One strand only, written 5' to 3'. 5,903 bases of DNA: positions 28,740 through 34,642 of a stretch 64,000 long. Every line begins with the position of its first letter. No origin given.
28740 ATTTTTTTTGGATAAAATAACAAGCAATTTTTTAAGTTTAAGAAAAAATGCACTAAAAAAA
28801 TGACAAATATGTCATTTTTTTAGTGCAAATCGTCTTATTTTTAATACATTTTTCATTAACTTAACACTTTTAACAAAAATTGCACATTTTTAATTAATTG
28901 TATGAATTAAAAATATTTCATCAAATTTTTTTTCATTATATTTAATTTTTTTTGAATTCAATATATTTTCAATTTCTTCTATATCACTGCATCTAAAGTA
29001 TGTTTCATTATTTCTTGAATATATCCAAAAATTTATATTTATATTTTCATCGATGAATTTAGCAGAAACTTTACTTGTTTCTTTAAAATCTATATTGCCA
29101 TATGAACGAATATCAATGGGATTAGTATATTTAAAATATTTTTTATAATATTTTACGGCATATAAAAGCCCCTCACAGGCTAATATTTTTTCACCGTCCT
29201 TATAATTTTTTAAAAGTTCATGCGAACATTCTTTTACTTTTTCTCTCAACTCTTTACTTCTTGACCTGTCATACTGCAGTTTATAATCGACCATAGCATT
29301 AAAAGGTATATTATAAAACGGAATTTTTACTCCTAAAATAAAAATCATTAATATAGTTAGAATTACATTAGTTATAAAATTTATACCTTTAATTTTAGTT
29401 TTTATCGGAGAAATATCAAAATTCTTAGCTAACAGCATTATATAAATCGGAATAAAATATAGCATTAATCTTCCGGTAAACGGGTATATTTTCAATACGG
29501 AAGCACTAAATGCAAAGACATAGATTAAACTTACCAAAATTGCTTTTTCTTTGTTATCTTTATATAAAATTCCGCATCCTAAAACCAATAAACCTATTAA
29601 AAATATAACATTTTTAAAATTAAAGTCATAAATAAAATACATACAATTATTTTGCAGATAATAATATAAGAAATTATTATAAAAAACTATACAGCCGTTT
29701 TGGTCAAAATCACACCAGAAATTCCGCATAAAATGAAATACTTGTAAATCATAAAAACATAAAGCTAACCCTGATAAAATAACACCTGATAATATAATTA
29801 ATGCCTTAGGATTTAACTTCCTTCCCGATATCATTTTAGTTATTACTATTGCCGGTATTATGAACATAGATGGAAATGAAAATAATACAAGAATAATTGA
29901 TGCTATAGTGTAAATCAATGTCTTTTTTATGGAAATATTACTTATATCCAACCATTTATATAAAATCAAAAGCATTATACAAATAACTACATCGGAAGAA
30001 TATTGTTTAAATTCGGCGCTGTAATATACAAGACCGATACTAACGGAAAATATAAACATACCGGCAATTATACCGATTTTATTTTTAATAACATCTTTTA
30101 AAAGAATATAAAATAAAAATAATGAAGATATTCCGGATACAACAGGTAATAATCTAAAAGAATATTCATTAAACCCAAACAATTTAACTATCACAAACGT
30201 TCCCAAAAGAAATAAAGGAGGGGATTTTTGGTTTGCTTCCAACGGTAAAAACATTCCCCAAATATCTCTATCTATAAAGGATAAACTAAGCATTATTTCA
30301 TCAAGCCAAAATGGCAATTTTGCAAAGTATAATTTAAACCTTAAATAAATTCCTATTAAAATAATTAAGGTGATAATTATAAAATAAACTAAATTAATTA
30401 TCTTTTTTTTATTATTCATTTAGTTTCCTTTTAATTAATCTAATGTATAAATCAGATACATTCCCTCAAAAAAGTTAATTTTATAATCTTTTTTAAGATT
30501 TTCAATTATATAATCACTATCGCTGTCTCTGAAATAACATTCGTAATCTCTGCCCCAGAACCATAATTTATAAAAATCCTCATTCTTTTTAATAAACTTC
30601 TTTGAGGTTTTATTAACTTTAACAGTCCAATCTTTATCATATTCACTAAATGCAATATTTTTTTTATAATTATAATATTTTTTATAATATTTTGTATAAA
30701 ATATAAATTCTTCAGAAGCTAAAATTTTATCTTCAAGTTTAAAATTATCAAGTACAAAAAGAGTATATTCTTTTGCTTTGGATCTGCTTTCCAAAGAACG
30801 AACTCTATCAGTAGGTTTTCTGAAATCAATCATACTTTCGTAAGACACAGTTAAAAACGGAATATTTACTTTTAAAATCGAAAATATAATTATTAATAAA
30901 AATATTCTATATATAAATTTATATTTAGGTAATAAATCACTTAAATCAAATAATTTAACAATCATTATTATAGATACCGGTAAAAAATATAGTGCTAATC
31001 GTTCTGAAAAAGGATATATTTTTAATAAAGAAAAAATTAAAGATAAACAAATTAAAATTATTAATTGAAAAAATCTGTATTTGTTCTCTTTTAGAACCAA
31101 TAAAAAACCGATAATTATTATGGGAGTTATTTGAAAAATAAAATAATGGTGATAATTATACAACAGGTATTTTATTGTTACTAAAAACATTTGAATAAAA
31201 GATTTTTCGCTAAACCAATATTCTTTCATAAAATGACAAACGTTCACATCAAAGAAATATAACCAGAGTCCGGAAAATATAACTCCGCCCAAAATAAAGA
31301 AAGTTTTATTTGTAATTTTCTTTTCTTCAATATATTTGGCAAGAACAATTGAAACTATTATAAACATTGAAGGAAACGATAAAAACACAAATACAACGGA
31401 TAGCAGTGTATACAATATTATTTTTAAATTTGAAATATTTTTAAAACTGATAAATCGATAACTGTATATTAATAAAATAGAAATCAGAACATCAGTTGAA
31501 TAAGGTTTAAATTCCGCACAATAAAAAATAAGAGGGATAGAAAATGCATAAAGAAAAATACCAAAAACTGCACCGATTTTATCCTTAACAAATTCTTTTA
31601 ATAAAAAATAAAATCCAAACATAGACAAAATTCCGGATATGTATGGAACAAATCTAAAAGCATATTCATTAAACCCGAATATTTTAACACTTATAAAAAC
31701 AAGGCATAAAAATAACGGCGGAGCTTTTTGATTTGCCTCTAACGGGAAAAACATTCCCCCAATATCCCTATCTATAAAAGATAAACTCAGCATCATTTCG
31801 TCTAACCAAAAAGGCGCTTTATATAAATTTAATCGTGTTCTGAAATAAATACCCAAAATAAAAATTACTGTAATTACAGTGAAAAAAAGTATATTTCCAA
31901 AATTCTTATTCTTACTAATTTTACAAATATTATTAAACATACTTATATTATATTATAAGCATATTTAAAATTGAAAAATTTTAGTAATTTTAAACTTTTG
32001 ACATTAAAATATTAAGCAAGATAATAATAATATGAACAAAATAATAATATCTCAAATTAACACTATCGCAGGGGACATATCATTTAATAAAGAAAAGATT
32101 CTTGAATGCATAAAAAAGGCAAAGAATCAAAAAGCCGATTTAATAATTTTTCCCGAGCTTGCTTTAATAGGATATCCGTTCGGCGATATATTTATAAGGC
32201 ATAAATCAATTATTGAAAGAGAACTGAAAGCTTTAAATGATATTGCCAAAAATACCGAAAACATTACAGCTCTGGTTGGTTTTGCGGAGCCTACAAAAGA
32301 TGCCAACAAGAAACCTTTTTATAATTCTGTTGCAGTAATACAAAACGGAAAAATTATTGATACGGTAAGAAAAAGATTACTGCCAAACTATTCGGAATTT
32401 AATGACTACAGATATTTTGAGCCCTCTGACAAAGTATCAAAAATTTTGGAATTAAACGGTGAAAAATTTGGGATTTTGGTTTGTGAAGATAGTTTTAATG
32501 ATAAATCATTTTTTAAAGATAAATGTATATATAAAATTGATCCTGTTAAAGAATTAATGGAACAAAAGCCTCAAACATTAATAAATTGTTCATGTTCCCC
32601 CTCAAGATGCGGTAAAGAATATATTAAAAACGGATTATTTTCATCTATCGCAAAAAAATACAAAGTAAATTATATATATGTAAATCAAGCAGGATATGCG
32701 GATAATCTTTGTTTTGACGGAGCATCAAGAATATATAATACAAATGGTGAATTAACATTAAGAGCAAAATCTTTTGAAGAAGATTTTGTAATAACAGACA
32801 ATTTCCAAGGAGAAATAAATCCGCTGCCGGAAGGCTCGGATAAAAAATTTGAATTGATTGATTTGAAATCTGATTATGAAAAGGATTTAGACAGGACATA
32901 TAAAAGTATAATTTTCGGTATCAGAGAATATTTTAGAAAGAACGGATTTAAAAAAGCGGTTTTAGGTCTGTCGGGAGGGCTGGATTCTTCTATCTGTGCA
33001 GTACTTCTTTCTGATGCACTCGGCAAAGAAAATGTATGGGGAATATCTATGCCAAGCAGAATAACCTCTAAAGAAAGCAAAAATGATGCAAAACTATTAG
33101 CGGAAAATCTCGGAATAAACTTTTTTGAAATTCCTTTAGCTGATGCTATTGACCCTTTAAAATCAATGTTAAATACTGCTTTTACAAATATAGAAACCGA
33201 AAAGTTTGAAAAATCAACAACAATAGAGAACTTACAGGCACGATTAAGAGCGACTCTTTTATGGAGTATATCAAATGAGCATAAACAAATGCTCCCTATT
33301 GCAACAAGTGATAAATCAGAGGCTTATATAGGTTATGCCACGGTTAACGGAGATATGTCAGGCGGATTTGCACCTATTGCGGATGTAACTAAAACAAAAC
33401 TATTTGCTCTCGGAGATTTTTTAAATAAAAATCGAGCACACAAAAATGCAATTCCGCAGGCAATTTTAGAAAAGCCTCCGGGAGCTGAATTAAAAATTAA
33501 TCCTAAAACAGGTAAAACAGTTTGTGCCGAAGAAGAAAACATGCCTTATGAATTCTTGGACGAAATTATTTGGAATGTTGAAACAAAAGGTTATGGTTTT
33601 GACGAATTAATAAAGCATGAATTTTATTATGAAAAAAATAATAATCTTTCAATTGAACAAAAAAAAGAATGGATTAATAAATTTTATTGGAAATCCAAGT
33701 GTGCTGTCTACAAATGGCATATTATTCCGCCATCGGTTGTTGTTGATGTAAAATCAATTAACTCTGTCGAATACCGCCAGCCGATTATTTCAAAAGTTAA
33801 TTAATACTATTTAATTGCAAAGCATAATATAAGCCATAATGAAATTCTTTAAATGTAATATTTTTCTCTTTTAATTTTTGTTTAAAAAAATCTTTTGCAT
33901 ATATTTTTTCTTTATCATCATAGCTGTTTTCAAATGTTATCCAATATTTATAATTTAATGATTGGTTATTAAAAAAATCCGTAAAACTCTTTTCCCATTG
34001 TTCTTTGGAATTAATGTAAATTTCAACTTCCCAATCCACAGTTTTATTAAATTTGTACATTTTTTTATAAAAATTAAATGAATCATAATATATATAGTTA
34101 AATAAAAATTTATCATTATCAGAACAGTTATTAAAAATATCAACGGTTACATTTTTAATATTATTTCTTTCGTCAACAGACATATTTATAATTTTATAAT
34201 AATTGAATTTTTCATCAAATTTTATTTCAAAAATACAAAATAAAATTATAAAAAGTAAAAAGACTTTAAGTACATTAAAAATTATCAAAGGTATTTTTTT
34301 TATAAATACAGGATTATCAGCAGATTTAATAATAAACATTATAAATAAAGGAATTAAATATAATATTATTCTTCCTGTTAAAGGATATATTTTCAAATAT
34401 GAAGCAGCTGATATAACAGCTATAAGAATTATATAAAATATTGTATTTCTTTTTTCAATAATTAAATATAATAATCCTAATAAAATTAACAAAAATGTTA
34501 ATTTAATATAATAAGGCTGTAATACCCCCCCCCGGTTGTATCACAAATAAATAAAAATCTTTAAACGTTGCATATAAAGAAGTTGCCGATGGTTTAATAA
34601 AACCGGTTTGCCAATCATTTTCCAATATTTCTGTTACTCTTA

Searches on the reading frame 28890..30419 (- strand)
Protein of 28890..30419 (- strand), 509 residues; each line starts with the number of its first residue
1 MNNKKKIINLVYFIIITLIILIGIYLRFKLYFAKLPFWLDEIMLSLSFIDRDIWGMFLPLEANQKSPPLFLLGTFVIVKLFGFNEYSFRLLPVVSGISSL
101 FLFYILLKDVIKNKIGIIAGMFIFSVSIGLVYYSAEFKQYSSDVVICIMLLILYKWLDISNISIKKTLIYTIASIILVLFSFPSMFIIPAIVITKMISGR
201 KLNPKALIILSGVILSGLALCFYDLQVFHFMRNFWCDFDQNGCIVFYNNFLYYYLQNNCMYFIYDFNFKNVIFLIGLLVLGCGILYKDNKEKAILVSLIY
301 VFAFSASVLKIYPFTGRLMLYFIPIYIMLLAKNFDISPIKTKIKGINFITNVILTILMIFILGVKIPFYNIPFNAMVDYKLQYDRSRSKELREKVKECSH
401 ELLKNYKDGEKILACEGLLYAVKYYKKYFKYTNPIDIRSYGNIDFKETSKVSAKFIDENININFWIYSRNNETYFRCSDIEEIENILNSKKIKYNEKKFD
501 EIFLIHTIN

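Call 7: search_protein_families(library=pfam, proteins=[window:28890-30419:-], max_evalue=0.01)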
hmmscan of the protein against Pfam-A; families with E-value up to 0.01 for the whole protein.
window:28890-30419:- (509 aa): 1 family
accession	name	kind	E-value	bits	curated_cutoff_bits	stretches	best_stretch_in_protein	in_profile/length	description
PF13231.12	PMT_2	-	0.0043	17.7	26.1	1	66-215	2-149/160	Dolichyl-phosphate-mannose-protein mannosyltransferase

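Call 34: search_protein_families(library=ncbifam, proteins=[P0092, P0094, P0111], max_evalue=0.1)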
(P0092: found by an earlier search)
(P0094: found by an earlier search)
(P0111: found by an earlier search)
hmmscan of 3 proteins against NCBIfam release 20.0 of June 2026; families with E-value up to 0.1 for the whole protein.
P0092 (509 aa): 1 family
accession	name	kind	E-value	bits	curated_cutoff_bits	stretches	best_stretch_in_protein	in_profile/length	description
TIGR03663.1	TIGR03663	subfamily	8.3e-06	25.1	126.25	1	68-179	53-160/435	flippase activity-associated protein Agl23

P0094 (501 aa): 1 family
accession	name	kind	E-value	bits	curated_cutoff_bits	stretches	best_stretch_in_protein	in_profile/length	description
NF047440.1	LA3751_2_3_fam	subfamily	0.00034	19.6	200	1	74-361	82-385/460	LA_3751/LA_3752 family putative glycosyltransferase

P0111 (341 aa): 25 families
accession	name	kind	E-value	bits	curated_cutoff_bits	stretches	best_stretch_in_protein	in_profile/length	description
TIGR04317.1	W_rSAM_matur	equivalog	5.9e-17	61.8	380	2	103-302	7-201/349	tungsten cofactor oxidoreductase radical SAM maturase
TIGR04321.1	spiroSPASM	subfamily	2.5e-15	56.1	250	2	65-276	196-411/510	spiro-SPASM protein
NF033640.1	N_Twi_rSAM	subfamily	1e-13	51.2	170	1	3-293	4-323/398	twitch domain-containing radical SAM protein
TIGR04311.1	rSAM_Geo_metal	subfamily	2.6e-13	49.8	400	2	98-302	1-204/423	radical SAM/SPASM family putative metalloenzyme maturase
TIGR04250.1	SCM_rSAM_ScmE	equivalog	5.6e-12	45.2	400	2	99-242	2-139/358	SynChlorMet cassette radical SAM/SPASM protein ScmE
TIGR03962.1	mycofact_rSAM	equivalog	4.4e-09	36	265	1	105-304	17-207/339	mycofactocin radical SAM maturase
TIGR03977.1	rSAM_pair_HxsC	equivalog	1.4e-08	34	267.9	1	100-273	25-193/292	His-Xaa-Ser system radical SAM maturase HxsC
TIGR04545.1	rSAM_ahbD_hemeb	equivalog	3.7e-07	29.9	500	1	102-277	2-169/339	heme b synthase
TIGR04251.1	SCM_rSAM_ScmF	equivalog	8.6e-07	28.7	400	1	108-277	12-176/353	SynChlorMet cassette radical SAM/SPASM protein ScmF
NF038283.1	viperin_w_prok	equivalog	1.3e-06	27.8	180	1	106-312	8-213/281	viperin family antiviral radical SAM protein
NF045574.1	sacti_mat_StsB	exception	1.3e-05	24.2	625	1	106-272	102-258/466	StsB family radical SAM/SPASM domain sactipeptide maturase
TIGR03972.1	rSAM_TYW1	equivalog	1.6e-05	24.2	317.95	1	179-312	149-276/297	4-demethylwyosine synthase TYW1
TIGR02668.1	moaA_archaeal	equivalog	1.8e-05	23.9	325.25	1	104-298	14-202/303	GTP 3',8-cyclase MoaA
TIGR04133.1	rSAM_w_lipo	hypoth_equivalog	3.4e-05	22.9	425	1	14-60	271-317/350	TIGR04133 family radical SAM/SPASM protein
TIGR04403.1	rSAM_skfB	equivalog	3.9e-05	22.6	300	0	15-58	341-381/402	sporulation killing factor system radical SAM maturase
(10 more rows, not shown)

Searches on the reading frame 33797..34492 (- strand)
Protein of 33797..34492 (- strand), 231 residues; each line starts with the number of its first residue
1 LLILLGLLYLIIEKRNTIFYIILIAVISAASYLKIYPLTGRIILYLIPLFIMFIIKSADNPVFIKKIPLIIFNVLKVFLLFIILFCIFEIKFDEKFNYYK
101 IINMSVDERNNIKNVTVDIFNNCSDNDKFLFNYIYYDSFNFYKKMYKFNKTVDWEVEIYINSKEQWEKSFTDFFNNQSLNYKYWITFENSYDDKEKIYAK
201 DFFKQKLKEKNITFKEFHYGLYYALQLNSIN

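Call 22: list_cluster_members(proteins=[P0007, P0009, P0019, P0008, P0006, P0005, P0011, window:33797-34492:-, P0001, P0004])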
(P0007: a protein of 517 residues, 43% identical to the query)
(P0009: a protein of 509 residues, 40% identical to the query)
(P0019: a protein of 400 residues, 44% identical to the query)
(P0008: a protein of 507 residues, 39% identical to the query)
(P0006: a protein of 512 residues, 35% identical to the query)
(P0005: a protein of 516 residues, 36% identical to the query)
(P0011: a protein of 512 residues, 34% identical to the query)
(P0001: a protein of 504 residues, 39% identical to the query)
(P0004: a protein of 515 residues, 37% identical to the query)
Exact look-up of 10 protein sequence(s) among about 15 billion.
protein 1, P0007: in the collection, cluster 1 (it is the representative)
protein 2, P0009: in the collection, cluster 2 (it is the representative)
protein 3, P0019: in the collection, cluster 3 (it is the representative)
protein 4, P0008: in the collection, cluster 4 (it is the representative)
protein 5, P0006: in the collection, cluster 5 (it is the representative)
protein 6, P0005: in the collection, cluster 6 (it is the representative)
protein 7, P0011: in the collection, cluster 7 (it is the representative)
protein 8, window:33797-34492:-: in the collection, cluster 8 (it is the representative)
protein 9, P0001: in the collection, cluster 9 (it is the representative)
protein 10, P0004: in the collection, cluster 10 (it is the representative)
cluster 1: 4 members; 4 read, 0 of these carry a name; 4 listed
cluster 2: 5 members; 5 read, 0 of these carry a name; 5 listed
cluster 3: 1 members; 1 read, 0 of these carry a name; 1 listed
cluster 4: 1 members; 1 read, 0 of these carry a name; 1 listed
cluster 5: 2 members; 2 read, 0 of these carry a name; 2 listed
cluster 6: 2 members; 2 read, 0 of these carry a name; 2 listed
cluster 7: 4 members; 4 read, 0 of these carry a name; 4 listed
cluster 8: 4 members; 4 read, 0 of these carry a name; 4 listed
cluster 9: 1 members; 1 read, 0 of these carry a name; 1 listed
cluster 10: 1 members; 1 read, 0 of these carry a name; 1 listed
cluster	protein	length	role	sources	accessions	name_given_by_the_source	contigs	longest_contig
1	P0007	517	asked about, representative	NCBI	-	-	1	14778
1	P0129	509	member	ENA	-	-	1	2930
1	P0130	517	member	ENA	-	-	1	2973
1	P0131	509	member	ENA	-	-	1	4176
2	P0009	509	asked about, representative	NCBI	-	-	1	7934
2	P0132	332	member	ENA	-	-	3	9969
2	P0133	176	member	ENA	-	-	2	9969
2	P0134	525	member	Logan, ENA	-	-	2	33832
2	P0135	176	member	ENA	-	-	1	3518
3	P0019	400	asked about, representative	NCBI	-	-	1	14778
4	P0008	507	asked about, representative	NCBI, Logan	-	-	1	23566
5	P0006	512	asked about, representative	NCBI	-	-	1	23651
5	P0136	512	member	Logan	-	-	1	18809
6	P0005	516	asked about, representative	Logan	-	-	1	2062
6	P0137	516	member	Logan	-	-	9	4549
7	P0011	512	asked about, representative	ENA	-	-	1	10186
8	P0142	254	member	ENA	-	-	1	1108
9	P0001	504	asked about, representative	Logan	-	-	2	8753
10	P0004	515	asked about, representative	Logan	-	-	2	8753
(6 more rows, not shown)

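Call 25: find_encoding_contigs(protein=P0142, flank=3000, max_places=6)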
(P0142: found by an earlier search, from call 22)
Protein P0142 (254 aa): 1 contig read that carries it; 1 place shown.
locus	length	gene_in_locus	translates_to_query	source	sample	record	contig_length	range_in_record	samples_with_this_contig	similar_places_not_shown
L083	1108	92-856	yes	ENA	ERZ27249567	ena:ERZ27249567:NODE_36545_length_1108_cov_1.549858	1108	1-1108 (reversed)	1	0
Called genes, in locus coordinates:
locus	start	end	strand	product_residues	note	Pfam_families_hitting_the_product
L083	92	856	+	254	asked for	-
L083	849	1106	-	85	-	?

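Call 28: find_encoding_contigs(protein=P0133, flank=6000, max_places=6)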
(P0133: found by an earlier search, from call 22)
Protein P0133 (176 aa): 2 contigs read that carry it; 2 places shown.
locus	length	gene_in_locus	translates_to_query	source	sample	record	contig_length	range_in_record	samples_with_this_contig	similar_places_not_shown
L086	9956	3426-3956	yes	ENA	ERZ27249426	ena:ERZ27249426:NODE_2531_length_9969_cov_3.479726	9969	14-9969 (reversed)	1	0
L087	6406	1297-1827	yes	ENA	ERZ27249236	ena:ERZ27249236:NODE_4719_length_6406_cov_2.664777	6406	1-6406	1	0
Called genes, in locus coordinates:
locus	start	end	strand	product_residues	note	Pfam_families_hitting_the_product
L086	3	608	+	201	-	?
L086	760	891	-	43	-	-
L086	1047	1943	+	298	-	-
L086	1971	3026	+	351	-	PF02661:Fic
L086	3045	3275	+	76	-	-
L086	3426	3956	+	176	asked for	-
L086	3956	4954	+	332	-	-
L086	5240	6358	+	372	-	PF05050:Methyltransf_21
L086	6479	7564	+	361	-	PF04055:Radical_SAM, PF13186:SPASM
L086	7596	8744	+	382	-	PF01041:DegT_DnrJ_EryC1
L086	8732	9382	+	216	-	PF17836:PglD_N, PF25087:GMPPB_C (faint), PF00132:Hexapep (faint), PF25084:LbH_EIF2B (weak)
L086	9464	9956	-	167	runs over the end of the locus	?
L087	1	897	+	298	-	?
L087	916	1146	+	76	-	-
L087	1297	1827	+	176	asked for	-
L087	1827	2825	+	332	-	-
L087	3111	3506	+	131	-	PF22674:C2185-like_N (faint)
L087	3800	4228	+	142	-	PF05050:Methyltransf_21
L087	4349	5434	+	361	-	PF04055:Radical_SAM, PF13186:SPASM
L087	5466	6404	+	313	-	?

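Call 29: find_encoding_contigs(protein=P0135, flank=6000, max_places=6)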
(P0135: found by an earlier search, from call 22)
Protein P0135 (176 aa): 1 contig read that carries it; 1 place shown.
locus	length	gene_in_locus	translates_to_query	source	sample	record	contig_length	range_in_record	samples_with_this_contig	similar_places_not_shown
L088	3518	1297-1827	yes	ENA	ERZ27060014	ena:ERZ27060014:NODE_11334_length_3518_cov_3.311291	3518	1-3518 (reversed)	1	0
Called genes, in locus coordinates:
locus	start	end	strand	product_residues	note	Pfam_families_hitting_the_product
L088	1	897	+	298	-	?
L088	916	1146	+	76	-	-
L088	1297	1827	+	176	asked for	-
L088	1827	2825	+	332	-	-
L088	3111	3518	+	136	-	?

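Call 53: find_encoding_contigs(protein=P0134, flank=10000, max_places=4)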
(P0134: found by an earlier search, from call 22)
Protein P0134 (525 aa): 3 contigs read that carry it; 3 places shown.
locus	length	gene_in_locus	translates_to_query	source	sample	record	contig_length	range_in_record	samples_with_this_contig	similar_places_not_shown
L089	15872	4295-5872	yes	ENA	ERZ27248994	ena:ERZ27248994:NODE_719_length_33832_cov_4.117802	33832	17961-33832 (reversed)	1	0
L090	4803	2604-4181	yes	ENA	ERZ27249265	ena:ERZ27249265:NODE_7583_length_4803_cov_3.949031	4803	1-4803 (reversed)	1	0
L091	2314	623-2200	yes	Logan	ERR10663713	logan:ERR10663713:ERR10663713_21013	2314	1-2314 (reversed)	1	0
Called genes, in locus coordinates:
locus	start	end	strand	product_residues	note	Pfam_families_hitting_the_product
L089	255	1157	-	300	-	PF13635:DUF4143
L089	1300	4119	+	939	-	PF07693:KAP_NTPase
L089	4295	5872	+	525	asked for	-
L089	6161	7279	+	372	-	PF22674:C2185-like_N (faint), PF05050:Methyltransf_21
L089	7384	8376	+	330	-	PF00106:adh_short (weak), PF01073:3Beta_HSD, PF01370:Epimerase, PF02719:Polysacc_synt_2, PF04321:RmlD_sub_bind, PF07993:NAD_binding_4, PF16363:GDP_Man_Dehyd, PF13460:NAD_binding_10, +1 more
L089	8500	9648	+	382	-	PF01041:DegT_DnrJ_EryC1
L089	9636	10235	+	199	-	PF17836:PglD_N, PF25087:GMPPB_C (faint), PF00132:Hexapep (faint), PF24894:Hexapep_GlmU (faint), PF25084:LbH_EIF2B (weak)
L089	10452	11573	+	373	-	PF02350:Epimerase_2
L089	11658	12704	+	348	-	PF00483:NTP_transferase, PF12804:NTP_transf_3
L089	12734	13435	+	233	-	PF02348:CTP_transf_3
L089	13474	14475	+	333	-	PF01522:Polysacc_deac_1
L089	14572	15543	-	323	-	PF13186:SPASM, PF04055:Radical_SAM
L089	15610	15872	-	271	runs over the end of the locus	-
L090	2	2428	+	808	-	?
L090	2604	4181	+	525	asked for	-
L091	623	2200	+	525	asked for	-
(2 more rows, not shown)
